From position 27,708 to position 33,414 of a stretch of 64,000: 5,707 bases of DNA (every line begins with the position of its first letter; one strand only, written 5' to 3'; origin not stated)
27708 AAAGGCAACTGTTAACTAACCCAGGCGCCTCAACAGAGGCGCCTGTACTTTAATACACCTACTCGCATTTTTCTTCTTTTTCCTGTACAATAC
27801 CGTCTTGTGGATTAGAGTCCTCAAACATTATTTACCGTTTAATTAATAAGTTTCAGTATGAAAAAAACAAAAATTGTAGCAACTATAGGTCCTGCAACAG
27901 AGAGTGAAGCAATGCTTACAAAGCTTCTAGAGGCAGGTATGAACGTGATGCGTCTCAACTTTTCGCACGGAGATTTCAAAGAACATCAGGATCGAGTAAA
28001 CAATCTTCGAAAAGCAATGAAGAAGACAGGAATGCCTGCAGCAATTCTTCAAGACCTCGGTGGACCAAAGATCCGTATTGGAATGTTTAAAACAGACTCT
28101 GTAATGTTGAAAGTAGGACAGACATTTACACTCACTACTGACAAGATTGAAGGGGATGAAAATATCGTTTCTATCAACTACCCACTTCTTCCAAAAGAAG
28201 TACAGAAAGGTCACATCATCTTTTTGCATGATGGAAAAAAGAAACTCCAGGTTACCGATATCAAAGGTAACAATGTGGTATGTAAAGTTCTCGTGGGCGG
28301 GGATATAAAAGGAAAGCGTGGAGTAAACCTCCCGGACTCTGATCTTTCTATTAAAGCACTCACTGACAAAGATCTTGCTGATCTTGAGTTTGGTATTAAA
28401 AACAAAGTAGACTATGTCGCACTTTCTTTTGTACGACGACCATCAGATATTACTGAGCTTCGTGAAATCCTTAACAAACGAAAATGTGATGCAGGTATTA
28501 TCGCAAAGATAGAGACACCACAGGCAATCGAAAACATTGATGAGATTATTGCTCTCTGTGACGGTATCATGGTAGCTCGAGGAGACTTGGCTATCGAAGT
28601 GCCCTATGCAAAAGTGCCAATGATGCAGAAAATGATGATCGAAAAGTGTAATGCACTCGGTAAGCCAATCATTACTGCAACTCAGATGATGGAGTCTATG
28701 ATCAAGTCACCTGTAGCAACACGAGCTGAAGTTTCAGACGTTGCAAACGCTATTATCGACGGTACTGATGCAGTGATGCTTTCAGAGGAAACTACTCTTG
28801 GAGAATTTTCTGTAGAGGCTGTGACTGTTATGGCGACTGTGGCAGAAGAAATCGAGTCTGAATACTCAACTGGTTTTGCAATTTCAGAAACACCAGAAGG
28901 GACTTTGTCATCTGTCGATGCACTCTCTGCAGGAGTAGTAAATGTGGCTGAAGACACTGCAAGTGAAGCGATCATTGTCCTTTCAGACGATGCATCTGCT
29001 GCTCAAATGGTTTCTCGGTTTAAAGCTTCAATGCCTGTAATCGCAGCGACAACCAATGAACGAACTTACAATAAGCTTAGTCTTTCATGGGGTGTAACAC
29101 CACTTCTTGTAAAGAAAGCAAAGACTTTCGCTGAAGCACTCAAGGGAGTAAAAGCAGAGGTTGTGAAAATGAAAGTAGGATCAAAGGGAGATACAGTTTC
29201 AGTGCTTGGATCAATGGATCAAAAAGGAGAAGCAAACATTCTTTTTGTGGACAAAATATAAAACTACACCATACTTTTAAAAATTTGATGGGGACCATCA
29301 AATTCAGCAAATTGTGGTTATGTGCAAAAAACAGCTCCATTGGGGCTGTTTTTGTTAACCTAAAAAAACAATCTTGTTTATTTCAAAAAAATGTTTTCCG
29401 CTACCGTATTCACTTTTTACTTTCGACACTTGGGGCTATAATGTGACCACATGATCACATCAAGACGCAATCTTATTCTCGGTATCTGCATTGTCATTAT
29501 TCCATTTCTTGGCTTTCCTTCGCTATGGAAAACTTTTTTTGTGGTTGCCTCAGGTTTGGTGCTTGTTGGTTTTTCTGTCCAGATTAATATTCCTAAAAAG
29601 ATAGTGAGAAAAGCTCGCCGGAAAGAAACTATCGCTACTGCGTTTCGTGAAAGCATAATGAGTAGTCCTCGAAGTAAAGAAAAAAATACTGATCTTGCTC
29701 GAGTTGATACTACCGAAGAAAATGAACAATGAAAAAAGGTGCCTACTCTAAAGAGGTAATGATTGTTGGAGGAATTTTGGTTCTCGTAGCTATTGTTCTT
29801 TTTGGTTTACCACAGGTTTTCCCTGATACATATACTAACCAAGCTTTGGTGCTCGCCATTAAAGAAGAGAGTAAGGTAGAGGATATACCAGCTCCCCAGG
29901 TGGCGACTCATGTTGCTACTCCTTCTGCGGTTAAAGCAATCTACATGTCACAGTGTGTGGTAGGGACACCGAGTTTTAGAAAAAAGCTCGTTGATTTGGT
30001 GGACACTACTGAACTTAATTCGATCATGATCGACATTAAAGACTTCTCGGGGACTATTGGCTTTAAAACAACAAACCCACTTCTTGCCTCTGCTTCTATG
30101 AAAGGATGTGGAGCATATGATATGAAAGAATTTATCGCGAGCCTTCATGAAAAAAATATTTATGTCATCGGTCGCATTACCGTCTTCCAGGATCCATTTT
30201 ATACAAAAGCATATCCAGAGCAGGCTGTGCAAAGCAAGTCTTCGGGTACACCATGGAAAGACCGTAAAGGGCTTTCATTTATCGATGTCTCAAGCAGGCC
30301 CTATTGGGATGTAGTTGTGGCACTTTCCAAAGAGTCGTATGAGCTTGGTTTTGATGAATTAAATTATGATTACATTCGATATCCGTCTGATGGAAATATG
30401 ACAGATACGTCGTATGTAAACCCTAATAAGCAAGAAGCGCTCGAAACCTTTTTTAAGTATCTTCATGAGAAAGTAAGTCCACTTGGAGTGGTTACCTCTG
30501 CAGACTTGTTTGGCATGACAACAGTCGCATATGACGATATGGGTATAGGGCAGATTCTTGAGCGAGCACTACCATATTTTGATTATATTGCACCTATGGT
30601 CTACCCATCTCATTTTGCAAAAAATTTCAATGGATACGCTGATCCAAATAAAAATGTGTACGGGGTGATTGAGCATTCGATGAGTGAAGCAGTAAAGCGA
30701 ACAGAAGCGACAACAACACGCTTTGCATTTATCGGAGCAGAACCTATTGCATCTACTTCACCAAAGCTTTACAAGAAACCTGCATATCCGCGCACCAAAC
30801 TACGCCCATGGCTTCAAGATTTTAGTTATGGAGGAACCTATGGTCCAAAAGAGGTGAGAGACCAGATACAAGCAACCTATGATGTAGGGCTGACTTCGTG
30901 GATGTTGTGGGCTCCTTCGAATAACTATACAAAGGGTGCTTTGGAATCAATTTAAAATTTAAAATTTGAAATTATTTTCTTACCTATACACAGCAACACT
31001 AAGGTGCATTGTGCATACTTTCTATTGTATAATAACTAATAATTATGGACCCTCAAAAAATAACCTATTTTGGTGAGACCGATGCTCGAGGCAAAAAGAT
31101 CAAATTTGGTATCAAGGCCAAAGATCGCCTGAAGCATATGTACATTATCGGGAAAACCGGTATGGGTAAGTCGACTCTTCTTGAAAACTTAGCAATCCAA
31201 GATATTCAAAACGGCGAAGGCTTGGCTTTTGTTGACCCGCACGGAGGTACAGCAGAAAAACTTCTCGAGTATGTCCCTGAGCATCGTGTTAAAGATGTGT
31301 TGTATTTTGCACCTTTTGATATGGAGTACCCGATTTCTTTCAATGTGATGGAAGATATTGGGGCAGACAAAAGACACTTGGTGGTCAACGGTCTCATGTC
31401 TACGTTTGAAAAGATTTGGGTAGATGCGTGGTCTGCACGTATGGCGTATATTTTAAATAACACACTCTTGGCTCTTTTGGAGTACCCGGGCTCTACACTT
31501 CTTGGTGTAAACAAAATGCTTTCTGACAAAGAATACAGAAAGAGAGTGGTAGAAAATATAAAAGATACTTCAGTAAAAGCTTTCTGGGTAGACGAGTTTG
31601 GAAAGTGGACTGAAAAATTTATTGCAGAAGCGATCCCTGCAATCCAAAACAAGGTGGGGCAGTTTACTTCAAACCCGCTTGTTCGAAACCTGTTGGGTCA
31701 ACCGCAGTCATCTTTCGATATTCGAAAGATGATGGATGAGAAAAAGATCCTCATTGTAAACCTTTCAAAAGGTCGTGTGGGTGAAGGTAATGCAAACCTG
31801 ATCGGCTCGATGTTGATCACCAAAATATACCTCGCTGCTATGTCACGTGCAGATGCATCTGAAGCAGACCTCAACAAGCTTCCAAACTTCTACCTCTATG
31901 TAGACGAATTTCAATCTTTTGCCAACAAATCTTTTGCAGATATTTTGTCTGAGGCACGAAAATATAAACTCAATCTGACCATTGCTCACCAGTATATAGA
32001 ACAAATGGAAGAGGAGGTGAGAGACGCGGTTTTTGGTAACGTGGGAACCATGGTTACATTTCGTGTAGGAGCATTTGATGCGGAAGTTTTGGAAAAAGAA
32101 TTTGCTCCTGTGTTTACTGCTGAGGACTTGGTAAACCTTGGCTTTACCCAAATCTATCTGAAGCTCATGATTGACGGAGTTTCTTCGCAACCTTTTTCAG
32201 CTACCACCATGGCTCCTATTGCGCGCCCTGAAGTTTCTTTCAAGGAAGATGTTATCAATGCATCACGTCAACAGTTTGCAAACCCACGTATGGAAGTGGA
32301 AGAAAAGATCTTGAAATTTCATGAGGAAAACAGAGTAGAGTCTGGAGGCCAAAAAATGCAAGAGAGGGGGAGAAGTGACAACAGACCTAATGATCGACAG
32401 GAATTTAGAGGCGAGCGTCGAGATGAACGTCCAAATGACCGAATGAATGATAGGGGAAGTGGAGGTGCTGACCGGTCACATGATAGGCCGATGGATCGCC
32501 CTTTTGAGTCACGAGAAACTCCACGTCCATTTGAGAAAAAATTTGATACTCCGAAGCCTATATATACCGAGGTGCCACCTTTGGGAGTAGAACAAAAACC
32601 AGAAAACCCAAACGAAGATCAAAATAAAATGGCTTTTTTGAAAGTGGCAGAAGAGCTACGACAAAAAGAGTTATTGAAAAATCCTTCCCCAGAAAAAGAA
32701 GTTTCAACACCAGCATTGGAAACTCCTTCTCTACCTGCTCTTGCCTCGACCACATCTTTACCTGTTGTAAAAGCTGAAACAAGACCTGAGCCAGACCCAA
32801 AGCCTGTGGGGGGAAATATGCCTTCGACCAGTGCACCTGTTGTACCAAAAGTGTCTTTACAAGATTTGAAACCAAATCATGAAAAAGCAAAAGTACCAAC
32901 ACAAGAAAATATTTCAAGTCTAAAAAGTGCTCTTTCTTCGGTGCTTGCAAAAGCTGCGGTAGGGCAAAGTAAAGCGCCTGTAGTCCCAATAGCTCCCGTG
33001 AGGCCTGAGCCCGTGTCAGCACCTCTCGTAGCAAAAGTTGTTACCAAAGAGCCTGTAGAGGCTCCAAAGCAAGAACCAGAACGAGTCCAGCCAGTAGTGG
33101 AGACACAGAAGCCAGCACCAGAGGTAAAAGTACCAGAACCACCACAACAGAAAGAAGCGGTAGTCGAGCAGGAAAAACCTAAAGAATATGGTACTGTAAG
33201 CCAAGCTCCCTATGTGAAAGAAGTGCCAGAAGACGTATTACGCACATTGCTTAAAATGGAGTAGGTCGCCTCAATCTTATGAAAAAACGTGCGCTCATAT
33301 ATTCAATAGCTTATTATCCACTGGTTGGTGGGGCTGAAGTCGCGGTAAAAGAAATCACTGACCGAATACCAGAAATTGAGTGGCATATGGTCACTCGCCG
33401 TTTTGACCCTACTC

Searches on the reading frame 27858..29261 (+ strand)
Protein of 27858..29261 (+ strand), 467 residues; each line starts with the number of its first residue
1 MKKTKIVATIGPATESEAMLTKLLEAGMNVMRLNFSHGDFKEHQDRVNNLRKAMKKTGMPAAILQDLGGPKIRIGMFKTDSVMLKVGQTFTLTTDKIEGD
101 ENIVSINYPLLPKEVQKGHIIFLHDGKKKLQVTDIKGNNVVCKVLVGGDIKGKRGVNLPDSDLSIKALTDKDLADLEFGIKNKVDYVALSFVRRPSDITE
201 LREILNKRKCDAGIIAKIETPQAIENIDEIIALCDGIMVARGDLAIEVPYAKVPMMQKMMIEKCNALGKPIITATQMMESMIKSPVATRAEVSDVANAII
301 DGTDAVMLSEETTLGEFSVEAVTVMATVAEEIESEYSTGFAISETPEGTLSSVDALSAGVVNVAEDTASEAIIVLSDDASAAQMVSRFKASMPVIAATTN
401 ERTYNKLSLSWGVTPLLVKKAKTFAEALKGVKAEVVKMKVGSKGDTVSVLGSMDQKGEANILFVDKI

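Call 87: search_protein_families(library=pfam, proteins=[window:27858-29261:+], max_evalue=0.001)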
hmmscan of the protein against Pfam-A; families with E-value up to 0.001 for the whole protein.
window:27858-29261:+ (467 aa): 3 families
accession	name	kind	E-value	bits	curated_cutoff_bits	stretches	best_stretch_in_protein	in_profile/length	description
PF00224.27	PK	-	8.4e-121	403.5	30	1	1-322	1-328/328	Pyruvate kinase, barrel domain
PF02887.21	PK_C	-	2.2e-20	73.3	28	1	354-462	1-111/114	Pyruvate kinase, alpha/beta domain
PF03328.21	HpcH_HpaI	-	0.00089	19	25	0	177-265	79-171/221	HpcH/HpaI aldolase/citrate lyase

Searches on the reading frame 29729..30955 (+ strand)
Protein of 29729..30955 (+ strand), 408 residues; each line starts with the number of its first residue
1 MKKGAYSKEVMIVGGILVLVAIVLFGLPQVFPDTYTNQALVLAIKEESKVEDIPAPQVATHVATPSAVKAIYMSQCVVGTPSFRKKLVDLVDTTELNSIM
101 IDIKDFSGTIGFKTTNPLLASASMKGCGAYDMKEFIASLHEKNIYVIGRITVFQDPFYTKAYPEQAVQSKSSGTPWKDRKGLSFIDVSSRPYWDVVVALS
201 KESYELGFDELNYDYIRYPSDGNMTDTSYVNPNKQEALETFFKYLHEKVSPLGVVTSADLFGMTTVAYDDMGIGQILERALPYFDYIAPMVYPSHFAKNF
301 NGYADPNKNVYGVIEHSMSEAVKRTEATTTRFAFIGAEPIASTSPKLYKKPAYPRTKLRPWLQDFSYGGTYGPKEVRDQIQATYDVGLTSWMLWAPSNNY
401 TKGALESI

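Call 87: search_protein_families(library=pfam, proteins=[window:29729-30955:+], max_evalue=0.001)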
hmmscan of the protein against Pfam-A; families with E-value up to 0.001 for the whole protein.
window:29729-30955:+ (408 aa): 1 family
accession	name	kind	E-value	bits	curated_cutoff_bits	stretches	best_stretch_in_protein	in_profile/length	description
PF13200.12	DUF4015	-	2.2e-88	296.8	27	1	70-400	1-313/313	Putative glycosyl hydrolase domain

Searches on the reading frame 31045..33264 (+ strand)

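Call 11: search_protein_families(library=pfam, proteins=[window:31045-33264:+], max_evalue=0.001)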
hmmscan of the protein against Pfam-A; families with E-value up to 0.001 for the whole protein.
window:31045-33264:+ (739 aa): 5 families
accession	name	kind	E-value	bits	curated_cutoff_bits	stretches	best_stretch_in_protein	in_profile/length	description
PF01935.23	DUF87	-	6.3e-06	26.9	23.2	1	17-260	10-219/220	Helicase HerA, central domain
PF10412.15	TrwB_AAD_bind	-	7.9e-06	25.4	20.5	1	28-341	14-310/387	Type IV secretion-system coupling protein DNA-binding domain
PF02534.20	T4SS-DNA_transf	-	3.2e-05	23.4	20.1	1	29-324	44-347/468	Type IV secretory system Conjugative DNA transfer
PF12696.13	TraG-D_C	-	6.4e-05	23.3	22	1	282-341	2-66/126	TraM recognition site of TraD and TraG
PF13401.12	AAA_22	-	0.00056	20.7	27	0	31-74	7-51/130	AAA domain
